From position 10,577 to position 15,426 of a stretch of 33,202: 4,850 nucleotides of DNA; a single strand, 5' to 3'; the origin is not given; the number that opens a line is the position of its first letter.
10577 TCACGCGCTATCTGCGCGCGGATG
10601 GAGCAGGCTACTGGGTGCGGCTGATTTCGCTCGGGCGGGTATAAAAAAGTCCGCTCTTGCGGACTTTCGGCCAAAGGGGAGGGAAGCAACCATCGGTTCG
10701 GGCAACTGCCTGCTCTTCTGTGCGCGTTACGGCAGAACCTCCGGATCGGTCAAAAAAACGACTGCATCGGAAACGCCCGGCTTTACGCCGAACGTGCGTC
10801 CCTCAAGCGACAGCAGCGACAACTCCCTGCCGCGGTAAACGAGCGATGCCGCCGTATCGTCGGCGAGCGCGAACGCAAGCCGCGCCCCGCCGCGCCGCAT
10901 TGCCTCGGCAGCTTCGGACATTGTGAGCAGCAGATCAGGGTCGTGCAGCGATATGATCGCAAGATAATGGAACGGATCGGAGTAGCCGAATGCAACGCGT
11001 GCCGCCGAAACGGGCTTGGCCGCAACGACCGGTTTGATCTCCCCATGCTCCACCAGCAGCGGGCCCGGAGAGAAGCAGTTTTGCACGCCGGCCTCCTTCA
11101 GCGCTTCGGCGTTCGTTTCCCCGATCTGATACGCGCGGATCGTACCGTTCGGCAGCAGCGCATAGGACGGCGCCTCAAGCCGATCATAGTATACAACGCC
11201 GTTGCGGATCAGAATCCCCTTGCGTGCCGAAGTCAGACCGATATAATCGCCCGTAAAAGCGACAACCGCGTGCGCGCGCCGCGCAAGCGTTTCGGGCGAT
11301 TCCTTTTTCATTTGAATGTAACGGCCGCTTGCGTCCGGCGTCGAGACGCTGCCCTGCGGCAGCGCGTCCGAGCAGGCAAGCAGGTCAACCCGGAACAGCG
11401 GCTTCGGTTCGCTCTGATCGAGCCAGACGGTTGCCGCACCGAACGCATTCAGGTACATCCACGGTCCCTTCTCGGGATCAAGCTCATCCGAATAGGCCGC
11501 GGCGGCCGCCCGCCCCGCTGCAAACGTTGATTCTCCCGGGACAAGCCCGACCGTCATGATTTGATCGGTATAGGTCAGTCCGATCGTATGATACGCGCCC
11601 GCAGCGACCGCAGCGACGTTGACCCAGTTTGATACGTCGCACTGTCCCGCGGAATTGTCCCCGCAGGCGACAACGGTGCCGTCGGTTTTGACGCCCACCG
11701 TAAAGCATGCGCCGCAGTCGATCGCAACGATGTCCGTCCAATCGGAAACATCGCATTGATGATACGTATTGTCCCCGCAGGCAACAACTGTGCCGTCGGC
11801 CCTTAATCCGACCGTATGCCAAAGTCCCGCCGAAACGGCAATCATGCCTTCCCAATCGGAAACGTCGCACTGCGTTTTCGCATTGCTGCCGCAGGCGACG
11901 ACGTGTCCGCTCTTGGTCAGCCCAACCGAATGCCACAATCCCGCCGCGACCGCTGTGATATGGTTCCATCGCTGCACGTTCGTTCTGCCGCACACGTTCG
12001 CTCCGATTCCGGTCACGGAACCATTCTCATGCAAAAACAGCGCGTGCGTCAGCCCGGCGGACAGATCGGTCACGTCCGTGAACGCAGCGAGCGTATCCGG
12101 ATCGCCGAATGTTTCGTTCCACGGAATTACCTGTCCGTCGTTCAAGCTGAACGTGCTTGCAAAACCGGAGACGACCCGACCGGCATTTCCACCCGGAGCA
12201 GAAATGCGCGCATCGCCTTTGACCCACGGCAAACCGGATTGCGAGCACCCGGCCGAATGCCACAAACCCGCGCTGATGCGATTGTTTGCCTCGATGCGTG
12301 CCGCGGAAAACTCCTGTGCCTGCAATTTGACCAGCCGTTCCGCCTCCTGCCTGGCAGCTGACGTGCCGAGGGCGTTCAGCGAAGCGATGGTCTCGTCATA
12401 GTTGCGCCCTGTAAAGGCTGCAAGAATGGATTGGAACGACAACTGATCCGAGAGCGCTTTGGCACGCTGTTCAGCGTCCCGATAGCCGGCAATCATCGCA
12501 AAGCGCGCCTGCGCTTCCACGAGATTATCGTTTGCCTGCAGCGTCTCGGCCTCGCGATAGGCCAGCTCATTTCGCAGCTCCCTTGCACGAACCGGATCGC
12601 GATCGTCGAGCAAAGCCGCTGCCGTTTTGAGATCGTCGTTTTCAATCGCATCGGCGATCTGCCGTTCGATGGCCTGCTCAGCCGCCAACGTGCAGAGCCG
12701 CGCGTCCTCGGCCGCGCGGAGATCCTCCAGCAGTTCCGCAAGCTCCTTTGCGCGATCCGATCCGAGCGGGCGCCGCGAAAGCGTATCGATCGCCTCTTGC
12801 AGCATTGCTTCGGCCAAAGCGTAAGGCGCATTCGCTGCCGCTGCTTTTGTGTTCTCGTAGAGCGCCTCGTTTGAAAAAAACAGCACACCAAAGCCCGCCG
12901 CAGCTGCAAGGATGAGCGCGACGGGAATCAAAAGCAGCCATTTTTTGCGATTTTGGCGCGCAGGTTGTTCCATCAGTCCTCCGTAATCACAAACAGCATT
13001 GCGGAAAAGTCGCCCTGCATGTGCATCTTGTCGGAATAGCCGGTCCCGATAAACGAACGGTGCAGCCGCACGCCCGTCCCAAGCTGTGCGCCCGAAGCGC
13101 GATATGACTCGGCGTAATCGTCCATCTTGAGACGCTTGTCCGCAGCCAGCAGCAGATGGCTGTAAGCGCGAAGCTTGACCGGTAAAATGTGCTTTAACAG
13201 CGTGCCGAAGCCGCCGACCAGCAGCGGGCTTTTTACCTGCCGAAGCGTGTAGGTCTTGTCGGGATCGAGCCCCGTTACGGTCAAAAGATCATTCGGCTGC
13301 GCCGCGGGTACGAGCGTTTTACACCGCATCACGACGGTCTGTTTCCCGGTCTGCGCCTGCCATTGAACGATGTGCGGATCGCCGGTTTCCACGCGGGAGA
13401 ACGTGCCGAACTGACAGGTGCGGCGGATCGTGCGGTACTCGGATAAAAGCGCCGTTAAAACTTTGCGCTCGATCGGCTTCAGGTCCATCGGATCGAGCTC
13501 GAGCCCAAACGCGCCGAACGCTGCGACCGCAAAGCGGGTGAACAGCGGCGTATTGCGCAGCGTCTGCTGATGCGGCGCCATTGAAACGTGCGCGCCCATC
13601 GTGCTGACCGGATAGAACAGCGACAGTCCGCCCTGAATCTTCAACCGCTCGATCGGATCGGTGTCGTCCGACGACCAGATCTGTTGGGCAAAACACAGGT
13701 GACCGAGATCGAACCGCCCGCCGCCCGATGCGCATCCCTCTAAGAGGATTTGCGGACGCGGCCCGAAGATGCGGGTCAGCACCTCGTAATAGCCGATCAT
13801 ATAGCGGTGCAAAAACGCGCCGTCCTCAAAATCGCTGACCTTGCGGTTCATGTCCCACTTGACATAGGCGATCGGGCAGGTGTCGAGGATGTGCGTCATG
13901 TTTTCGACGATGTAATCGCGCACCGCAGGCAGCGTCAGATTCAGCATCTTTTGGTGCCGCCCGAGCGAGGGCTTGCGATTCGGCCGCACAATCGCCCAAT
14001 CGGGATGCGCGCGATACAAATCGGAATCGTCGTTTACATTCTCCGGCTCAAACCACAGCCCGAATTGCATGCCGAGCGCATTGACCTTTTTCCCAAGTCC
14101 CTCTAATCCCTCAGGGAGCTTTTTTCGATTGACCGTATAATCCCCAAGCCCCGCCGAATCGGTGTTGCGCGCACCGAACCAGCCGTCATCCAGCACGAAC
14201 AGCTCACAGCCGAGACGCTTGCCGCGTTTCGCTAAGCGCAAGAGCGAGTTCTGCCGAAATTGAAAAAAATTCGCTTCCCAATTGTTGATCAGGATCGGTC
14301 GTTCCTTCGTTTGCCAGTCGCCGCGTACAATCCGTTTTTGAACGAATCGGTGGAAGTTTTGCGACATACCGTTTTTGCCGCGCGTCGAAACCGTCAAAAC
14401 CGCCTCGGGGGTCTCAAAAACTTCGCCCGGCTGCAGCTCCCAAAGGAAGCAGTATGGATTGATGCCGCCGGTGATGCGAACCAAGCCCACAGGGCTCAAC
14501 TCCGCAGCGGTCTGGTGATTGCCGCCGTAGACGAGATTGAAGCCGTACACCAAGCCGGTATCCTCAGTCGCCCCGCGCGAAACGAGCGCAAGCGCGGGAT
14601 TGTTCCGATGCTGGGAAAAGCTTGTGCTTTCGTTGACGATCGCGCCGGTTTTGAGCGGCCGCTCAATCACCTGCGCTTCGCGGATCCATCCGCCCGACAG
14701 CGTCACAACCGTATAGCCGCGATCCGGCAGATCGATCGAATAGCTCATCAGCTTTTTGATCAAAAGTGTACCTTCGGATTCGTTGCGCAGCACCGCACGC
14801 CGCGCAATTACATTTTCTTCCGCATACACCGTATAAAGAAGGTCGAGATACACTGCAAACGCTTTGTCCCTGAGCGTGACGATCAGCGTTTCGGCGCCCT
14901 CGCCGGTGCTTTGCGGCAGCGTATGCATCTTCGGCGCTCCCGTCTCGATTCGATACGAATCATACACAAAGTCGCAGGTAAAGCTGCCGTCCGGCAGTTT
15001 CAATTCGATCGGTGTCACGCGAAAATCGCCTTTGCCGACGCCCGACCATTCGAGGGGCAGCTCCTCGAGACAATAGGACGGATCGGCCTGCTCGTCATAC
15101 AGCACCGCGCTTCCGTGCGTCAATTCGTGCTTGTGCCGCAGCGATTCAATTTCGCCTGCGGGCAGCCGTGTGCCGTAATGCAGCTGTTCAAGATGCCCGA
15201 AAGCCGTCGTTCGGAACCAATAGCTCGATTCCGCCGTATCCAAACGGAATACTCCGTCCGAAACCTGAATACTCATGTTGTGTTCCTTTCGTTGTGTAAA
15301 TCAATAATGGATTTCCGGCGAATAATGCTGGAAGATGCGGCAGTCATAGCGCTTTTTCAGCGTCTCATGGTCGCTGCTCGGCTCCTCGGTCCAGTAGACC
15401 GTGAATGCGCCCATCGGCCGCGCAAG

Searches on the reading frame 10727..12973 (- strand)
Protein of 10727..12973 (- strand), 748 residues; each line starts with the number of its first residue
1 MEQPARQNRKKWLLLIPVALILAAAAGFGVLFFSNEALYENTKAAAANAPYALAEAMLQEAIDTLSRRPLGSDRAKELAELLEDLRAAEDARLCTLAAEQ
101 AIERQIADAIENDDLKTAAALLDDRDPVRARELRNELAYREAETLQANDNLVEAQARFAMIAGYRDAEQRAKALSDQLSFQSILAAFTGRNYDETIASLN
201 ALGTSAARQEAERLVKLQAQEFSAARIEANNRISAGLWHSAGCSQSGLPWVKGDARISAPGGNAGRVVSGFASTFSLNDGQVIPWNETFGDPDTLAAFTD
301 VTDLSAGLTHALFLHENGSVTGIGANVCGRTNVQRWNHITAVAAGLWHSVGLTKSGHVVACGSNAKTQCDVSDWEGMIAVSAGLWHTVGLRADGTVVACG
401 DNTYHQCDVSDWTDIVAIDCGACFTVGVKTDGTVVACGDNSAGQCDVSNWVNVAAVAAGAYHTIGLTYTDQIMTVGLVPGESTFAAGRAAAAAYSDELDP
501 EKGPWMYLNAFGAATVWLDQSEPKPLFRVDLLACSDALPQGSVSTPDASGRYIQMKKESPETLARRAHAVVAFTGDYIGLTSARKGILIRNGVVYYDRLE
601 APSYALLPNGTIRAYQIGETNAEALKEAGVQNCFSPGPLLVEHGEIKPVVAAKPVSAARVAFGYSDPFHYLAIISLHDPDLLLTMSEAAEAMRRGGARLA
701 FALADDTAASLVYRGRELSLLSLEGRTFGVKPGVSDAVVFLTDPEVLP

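Call 88: search_protein_families(library=pfam, proteins=[window:10727-12973:-], max_evalue=0.00001)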
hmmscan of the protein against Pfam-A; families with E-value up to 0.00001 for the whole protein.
window:10727-12973:- (748 aa): 3 families
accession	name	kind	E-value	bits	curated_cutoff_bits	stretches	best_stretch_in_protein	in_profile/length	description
PF13540.12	RCC1_2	-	2.6e-36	122.9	22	3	378-406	2-30/30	Regulator of chromosome condensation (RCC1) repeat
PF25390.1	WD40_RLD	-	8e-20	71.9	150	2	219-407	84-278/363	RCC1-like domain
PF09992.14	NAGPA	-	9.5e-08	32.9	25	1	568-703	2-136/169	Phosphodiester glycosidase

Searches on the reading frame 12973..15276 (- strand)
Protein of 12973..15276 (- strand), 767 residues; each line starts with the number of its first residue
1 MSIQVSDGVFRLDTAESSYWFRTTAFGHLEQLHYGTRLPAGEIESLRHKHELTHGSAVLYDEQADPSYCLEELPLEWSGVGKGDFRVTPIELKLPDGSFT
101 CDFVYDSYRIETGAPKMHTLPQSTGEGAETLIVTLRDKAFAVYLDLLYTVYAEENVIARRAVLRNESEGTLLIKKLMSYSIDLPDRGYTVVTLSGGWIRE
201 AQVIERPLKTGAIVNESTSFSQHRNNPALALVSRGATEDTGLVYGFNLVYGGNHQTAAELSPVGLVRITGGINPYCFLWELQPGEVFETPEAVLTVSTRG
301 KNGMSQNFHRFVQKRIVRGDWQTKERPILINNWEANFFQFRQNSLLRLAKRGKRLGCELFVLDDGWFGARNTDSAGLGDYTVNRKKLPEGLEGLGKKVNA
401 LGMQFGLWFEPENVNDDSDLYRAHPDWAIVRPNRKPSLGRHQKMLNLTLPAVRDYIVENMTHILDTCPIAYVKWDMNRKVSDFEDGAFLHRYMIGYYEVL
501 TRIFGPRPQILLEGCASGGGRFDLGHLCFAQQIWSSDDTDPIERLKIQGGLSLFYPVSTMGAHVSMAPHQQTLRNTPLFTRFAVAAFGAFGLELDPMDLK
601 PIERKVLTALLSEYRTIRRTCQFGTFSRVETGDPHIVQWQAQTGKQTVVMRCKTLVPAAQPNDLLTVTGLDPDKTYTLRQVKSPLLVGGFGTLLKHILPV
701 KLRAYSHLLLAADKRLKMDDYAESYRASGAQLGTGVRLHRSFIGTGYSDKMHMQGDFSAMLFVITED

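Call 88: search_protein_families(library=pfam, proteins=[window:12973-15276:-], max_evalue=0.00001)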
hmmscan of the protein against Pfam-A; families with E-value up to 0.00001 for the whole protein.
window:12973-15276:- (767 aa): 2 families
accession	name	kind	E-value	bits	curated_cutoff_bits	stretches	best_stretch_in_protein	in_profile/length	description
PF02065.24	Melibiase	-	1.2e-129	432.7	27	1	287-624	2-347/347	Melibiase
PF16875.11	Glyco_hydro_36N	-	1e-73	248.4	27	1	27-282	1-253/253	Glycosyl hydrolase family 36 N-terminal domain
